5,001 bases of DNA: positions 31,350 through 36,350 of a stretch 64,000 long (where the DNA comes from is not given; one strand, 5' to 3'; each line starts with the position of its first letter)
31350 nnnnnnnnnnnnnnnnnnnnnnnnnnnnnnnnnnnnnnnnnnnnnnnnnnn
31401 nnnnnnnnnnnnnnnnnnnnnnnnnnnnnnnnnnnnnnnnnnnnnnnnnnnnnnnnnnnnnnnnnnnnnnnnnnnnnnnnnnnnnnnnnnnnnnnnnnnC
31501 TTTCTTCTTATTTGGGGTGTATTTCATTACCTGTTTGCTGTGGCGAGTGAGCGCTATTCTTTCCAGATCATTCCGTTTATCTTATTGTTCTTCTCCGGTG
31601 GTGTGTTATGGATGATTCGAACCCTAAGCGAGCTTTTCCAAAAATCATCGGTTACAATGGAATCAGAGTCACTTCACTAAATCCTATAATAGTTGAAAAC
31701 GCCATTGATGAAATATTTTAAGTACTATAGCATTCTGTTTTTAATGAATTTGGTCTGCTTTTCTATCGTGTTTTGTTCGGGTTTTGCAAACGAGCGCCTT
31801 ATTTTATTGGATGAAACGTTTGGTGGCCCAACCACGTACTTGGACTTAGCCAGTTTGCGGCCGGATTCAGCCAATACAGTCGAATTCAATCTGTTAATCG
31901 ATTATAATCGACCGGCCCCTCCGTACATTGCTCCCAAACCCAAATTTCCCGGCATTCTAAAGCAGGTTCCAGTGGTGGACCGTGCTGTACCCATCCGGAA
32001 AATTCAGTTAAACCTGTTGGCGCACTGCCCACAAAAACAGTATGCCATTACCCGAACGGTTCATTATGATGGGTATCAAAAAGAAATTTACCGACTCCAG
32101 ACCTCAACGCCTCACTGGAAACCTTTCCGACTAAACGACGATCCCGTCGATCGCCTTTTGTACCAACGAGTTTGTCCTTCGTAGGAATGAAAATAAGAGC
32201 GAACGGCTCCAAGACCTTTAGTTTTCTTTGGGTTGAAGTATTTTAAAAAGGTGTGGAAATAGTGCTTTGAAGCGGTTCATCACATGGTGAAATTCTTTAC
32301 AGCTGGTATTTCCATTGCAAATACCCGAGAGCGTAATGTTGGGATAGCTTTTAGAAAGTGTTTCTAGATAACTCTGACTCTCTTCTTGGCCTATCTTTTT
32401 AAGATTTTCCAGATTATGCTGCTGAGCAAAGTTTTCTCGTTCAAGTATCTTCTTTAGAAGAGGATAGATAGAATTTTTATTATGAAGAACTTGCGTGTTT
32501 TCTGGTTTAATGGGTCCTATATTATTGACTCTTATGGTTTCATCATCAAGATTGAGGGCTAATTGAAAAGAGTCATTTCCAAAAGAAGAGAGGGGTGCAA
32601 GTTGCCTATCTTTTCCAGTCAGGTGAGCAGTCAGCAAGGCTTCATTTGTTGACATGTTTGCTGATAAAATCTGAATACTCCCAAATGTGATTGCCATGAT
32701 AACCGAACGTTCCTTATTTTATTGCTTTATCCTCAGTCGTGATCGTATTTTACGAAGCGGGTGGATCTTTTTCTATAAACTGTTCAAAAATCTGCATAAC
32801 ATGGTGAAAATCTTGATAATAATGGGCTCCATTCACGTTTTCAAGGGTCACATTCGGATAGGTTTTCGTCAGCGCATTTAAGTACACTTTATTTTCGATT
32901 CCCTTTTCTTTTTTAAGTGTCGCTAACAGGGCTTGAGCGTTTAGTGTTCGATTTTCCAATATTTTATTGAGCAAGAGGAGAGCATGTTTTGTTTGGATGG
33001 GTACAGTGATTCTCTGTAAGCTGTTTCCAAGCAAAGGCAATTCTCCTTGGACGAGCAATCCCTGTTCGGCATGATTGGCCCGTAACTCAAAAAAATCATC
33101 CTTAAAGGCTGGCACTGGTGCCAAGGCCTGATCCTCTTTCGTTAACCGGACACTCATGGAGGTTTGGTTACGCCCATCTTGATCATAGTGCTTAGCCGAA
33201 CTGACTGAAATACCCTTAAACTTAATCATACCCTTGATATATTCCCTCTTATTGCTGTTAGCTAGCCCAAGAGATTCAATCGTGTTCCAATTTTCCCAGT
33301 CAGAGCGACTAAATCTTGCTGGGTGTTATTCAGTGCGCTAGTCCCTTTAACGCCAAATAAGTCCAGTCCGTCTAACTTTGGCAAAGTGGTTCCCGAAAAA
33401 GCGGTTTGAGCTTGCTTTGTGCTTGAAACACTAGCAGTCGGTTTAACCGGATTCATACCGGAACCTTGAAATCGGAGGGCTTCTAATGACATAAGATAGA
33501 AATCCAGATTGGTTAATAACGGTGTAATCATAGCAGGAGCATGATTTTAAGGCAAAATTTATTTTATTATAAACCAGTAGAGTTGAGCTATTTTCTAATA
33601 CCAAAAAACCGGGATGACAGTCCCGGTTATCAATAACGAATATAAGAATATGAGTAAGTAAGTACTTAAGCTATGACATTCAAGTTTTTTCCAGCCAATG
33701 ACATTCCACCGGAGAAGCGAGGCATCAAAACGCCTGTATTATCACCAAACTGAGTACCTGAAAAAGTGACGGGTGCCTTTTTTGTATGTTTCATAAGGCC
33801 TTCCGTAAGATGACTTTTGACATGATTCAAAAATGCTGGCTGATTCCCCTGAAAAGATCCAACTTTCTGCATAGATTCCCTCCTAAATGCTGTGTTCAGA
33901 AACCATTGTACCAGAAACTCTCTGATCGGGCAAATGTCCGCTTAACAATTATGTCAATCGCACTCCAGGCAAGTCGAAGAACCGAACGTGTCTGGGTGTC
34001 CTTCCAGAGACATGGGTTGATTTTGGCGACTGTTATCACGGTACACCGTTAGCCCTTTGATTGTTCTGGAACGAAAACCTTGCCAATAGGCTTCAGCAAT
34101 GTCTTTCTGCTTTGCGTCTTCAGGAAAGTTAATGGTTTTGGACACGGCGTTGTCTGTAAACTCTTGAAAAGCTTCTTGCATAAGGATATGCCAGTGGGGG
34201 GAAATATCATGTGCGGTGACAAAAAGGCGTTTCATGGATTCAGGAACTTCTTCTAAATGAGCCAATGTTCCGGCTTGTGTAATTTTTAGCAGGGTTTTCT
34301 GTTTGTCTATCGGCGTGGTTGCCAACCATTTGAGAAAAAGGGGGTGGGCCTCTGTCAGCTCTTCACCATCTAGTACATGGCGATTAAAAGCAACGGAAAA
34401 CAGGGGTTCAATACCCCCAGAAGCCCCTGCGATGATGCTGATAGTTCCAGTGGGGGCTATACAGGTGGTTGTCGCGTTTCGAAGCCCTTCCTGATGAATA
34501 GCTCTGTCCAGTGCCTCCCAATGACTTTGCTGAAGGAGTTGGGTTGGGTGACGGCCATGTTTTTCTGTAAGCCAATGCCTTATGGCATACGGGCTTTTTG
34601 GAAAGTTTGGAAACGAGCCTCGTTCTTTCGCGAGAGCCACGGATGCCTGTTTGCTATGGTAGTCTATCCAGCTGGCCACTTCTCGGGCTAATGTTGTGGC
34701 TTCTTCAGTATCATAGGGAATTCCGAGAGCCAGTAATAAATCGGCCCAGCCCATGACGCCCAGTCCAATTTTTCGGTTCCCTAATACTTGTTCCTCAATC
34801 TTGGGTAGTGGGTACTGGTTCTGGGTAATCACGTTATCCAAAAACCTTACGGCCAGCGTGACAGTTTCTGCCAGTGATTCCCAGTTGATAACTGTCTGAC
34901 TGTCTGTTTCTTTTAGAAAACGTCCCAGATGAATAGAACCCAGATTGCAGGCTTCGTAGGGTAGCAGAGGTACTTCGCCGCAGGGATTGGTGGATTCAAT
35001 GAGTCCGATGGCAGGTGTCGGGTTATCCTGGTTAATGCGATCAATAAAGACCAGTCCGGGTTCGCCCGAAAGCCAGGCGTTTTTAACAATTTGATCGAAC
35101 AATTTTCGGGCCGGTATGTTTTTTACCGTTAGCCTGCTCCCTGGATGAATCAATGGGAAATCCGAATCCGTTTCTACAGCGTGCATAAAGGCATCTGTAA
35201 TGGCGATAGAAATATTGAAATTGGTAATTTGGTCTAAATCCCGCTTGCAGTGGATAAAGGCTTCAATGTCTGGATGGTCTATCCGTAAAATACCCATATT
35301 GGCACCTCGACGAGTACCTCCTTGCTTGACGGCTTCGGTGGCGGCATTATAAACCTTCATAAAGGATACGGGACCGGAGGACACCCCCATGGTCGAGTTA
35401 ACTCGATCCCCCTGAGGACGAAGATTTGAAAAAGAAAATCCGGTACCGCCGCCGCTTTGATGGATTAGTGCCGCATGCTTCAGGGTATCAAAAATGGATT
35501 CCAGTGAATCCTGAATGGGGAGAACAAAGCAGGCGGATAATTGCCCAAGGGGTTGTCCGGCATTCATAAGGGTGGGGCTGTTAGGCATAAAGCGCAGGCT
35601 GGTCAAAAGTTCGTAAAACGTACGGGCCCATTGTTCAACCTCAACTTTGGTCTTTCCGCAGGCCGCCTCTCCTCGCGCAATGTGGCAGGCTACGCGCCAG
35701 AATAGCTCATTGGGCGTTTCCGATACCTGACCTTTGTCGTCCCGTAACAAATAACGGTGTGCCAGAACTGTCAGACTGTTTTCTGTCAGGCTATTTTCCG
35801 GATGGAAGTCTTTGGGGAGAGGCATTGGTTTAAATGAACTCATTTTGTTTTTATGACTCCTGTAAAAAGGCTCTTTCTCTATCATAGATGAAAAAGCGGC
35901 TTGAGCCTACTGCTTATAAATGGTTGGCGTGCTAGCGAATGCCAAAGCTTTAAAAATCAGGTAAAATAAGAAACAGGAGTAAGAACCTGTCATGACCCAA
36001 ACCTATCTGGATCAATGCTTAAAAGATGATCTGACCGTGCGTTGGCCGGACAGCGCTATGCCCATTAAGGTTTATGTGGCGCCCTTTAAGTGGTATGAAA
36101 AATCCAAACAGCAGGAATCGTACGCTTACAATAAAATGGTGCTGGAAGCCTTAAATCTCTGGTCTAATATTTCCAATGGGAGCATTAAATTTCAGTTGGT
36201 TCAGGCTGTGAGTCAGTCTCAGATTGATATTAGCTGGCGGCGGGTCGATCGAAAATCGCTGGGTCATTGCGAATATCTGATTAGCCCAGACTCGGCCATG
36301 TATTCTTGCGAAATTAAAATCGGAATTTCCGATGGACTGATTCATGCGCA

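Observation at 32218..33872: Four-gene cassette of two paralog pairs directly downstream of nrdJ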

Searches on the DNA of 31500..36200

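Call 60: search_rna_families(source=window, start=31500, end=36200, threshold=evalue, max_evalue=1)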
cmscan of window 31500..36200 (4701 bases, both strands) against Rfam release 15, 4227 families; matches with E-value up to 1: 0.
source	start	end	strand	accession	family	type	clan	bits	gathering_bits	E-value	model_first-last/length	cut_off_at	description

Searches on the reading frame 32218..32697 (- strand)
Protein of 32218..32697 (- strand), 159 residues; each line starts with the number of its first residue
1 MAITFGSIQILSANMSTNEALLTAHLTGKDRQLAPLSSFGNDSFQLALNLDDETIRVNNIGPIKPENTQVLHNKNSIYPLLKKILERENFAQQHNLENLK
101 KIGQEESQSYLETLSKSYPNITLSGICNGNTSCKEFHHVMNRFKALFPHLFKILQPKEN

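Call 5: search_protein_families(library=pfam, proteins=[window:32218-32697:-], max_evalue=1)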
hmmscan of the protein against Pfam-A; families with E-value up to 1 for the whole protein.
window:32218-32697:- (159 aa): 2 families
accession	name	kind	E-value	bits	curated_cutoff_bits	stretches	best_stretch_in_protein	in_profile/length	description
PF23487.1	Ig_TMEM132_6th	-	0.19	12.2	27.8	1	17-55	41-79/116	TMEM132 sixth domain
PF05964.19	FYRN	-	0.22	11.6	24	1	53-79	7-32/60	F/Y-rich N-terminus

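Call 6: search_protein_families(library=ncbifam, proteins=[window:32218-32697:-], max_evalue=1)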
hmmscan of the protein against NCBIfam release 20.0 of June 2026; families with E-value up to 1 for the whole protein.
window:32218-32697:- (159 aa): 2 families
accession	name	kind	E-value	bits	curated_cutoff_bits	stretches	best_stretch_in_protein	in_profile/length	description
TIGR02180.1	GRX_euk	equivalog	0.06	13.6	87.25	1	81-132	15-69/84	glutaredoxin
TIGR03971.1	SDR_subfam_1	subfamily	0.26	10.6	300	1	45-94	178-226/271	mycofactocin-coupled SDR family oxidoreductase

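Call 14: list_cluster_members(proteins=[window:32218-32697:-, window:32750-33229:-, window:33262-33531:-, window:33666-33872:-, window:35992-36780:+, window:36858-37673:+, window:38199-39365:-])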
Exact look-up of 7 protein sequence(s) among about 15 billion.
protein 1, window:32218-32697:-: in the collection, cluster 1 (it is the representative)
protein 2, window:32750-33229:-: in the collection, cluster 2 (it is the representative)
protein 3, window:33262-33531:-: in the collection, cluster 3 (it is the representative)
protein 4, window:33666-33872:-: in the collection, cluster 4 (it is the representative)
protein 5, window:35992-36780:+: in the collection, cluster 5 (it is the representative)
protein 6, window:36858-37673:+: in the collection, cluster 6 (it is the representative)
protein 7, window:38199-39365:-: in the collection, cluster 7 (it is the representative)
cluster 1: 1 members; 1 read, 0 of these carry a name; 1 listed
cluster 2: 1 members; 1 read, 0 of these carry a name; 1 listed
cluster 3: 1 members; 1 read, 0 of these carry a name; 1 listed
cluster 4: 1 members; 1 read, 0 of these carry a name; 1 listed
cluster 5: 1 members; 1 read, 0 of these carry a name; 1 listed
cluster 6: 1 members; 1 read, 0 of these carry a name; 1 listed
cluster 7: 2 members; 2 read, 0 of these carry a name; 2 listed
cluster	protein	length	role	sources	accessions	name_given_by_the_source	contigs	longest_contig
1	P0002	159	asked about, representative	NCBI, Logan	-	-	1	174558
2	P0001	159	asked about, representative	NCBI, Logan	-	-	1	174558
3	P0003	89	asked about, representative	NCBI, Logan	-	-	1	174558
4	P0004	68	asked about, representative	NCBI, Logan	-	-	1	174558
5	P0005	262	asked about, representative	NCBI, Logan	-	-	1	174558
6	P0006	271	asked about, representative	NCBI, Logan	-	-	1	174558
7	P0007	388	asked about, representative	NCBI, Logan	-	-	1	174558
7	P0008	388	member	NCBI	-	-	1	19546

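Call 56: search_protein_families(library=padloc, proteins=[window:32218-32697:-], max_evalue=1)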
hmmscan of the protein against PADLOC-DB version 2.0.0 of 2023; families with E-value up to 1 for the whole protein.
window:32218-32697:- (159 aa): 0 families

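Call 57: search_protein_families(library=phrogs, proteins=[window:32218-32697:-], max_evalue=1)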
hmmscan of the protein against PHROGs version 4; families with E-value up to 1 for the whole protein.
window:32218-32697:- (159 aa): 0 families

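Call 62: find_encoding_contigs(protein=P0008, flank=10000)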
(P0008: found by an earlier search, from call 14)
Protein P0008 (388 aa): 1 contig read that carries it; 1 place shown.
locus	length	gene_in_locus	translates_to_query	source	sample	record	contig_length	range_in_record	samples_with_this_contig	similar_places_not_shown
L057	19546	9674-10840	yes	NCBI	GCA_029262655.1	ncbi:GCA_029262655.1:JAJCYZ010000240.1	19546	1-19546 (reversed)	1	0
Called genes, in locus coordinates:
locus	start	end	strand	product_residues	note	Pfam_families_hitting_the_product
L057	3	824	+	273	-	?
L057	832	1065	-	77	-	-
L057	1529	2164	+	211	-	-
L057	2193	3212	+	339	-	PF01073:3Beta_HSD, PF01370:Epimerase, PF04321:RmlD_sub_bind (weak), PF05368:NmrA, PF07993:NAD_binding_4, PF13460:NAD_binding_10, PF16363:GDP_Man_Dehyd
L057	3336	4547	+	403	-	-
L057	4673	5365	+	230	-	-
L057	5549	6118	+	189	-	-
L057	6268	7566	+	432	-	PF00202:Aminotran_3, PF00155:Aminotran_1_2 (weak)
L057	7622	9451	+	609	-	PF00082:Peptidase_S8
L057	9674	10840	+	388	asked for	PF02771:Acyl-CoA_dh_N, PF02770:Acyl-CoA_dh_M, PF00441:Acyl-CoA_dh_1, PF08028:Acyl-CoA_dh_2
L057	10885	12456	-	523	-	-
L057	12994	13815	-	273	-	PF00413:Peptidase_M10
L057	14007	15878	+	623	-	PF00317:Ribonuc_red_lgN, PF02867:Ribonuc_red_lgC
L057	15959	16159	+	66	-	-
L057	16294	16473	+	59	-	-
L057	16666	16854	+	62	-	-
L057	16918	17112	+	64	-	-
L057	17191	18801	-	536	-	PF03255:ACCA, PF01039:Carboxyl_trans, PF06833:MdcE (faint)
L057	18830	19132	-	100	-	-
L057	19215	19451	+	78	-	-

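Call 89: search_protein_families(library=pfam, proteins=[L057:15959-16159:+, L057:16294-16473:+, L057:16666-16854:+, L057:16918-17112:+, L057:10885-12456:-], max_evalue=1)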
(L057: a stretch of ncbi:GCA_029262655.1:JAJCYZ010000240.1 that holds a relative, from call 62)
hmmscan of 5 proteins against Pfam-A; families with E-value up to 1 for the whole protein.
L057:15959-16159:+ (66 aa): 0 families

L057:16294-16473:+ (59 aa): 0 families

L057:16666-16854:+ (62 aa): 0 families

L057:16918-17112:+ (64 aa): 0 families

L057:10885-12456:- (523 aa): 4 families
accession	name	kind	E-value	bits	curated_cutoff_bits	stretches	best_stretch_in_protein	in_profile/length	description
PF09074.15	Mer2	-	0.013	15.7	27.7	1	181-271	95-182/193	Mer2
PF25101.1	Spectrin_7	-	0.13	13.1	27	0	184-232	13-61/99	Animal spectrin repeats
PF14203.11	TTRAP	-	0.16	12.6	27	0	247-276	18-48/62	Putative transposon-transfer assisting protein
PF25368.1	PUB10_N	-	0.91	10.6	32.6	1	187-275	17-113/124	PUB10-like, N-terminal domain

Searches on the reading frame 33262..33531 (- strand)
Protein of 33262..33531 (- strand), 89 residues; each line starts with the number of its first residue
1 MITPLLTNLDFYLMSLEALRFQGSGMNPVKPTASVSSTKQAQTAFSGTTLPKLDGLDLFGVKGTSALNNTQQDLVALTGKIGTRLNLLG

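Call 5: search_protein_families(library=pfam, proteins=[window:33262-33531:-], max_evalue=1)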
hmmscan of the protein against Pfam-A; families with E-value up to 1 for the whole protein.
window:33262-33531:- (89 aa): 0 families

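Call 6: search_protein_families(library=ncbifam, proteins=[window:33262-33531:-], max_evalue=1)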
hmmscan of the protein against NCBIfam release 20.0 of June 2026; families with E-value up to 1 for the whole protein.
window:33262-33531:- (89 aa): 0 families

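Call 56: search_protein_families(library=padloc, proteins=[window:33262-33531:-], max_evalue=1)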
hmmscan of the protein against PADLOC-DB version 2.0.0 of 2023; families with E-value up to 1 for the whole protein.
window:33262-33531:- (89 aa): 0 families

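Call 57: search_protein_families(library=phrogs, proteins=[window:33262-33531:-], max_evalue=1)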
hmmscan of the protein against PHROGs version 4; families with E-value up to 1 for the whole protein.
window:33262-33531:- (89 aa): 0 families

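Call 89: search_protein_families(library=pfam, proteins=[L057:15959-16159:+, L057:16294-16473:+, L057:16666-16854:+, L057:16918-17112:+, L057:10885-12456:-], max_evalue=1)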
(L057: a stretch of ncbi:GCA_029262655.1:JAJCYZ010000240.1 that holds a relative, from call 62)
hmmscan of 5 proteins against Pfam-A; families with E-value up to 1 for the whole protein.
L057:15959-16159:+ (66 aa): 0 families

L057:16294-16473:+ (59 aa): 0 families

L057:16666-16854:+ (62 aa): 0 families

L057:16918-17112:+ (64 aa): 0 families

L057:10885-12456:- (523 aa): 4 families
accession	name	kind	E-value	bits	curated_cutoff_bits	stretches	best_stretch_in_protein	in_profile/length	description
PF09074.15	Mer2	-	0.013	15.7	27.7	1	181-271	95-182/193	Mer2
PF25101.1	Spectrin_7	-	0.13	13.1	27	0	184-232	13-61/99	Animal spectrin repeats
PF14203.11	TTRAP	-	0.16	12.6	27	0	247-276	18-48/62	Putative transposon-transfer assisting protein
PF25368.1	PUB10_N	-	0.91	10.6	32.6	1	187-275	17-113/124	PUB10-like, N-terminal domain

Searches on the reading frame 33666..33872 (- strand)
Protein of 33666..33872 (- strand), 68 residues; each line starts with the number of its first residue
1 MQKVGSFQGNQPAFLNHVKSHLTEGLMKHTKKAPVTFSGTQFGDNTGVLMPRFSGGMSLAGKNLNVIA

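Call 5: search_protein_families(library=pfam, proteins=[window:33666-33872:-], max_evalue=1)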
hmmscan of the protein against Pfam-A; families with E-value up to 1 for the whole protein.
window:33666-33872:- (68 aa): 0 families

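Call 6: search_protein_families(library=ncbifam, proteins=[window:33666-33872:-], max_evalue=1)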
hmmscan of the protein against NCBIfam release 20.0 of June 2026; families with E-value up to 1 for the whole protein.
window:33666-33872:- (68 aa): 0 families

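Call 34: find_homologous_proteins(query=A4, max_evalue=10)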
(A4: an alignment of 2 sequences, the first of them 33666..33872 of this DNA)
Query A4 (2 sequences) (68 aa, profile of the alignment): 2 proteins with E <= 10 among 4 candidates.
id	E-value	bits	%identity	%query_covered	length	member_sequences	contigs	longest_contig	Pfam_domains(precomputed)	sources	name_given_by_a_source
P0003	1.0e-34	136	44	24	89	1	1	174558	-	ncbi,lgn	-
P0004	5.5e-34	134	100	100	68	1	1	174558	-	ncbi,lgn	-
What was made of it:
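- p89 is short, low-complexity and matches nothing (calls 5, 34).
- Tried and rejected: The small-protein alignment returned only the two window proteins (call 34).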

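Call 56: search_protein_families(library=padloc, proteins=[window:33666-33872:-], max_evalue=1)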
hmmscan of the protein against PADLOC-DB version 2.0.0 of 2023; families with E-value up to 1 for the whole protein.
window:33666-33872:- (68 aa): 0 families

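Call 57: search_protein_families(library=phrogs, proteins=[window:33666-33872:-], max_evalue=1)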
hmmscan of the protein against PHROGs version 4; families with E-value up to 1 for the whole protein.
window:33666-33872:- (68 aa): 0 families

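Call 59: predict_structure(alignment_id=A4)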
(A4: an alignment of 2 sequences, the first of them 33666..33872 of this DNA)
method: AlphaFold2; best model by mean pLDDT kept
length: 68 residues; sequences in the alignment: 2
mean_pLDDT: 51.7   pTM: 0.11
mean pLDDT of the five models: 51.7, 49.3, 47.8, 46.0, 43.0
residues with pLDDT >= 90: 0; 70-90: 0; 50-70: 48; < 50: 20
segments of 3 or more residues with pLDDT < 50: 1-3, 21-27, 56-58
pLDDT, mean of each block of 10 residues (from residue 1): 51 52 48 55 52 52 51
secondary structure, 60 per line:
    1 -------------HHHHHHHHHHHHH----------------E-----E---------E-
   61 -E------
elements in order: H14-26
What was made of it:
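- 33666..33872 (-): p68: a small (68 aa), basic (pI 10.3), Gly/Ser/Thr/Phe-rich protein predicted to be disordered. It is a real gene under purifying selection. AF2 gives pLDDT 52 and pTM 0.11 (call 59).
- The small proteins are predicted to be disordered, as chaperone clients often are (call 59).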

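Call 72: find_related_loci(query=A7, collection=metagenome_contigs, flank=6000)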
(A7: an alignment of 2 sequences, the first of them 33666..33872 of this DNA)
Query A7 (68 aa) in metagenome_contigs; peptide patterns used: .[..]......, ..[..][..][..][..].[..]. (x = any residue, [..] = any of these).
77 stretches matched a pattern, but none encodes a relative of the query by tblastn (E <= 1e-3).

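Call 82: find_related_loci(query=A7, collection=viral_contigs, flank=5000)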
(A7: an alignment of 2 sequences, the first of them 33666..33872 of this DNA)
Query A7 (68 aa) in viral_contigs; peptide patterns used: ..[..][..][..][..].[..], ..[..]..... (x = any residue, [..] = any of these).
29 stretches matched a pattern, but none encodes a relative of the query by tblastn (E <= 1e-3).

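Call 89: search_protein_families(library=pfam, proteins=[L057:15959-16159:+, L057:16294-16473:+, L057:16666-16854:+, L057:16918-17112:+, L057:10885-12456:-], max_evalue=1)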
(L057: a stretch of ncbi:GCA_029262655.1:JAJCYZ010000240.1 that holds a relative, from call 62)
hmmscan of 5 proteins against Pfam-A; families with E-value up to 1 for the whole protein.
L057:15959-16159:+ (66 aa): 0 families

L057:16294-16473:+ (59 aa): 0 families

L057:16666-16854:+ (62 aa): 0 families

L057:16918-17112:+ (64 aa): 0 families

L057:10885-12456:- (523 aa): 4 families
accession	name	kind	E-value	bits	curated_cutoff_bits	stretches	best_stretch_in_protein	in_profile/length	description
PF09074.15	Mer2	-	0.013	15.7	27.7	1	181-271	95-182/193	Mer2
PF25101.1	Spectrin_7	-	0.13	13.1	27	0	184-232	13-61/99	Animal spectrin repeats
PF14203.11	TTRAP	-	0.16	12.6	27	0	247-276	18-48/62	Putative transposon-transfer assisting protein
PF25368.1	PUB10_N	-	0.91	10.6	32.6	1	187-275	17-113/124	PUB10-like, N-terminal domain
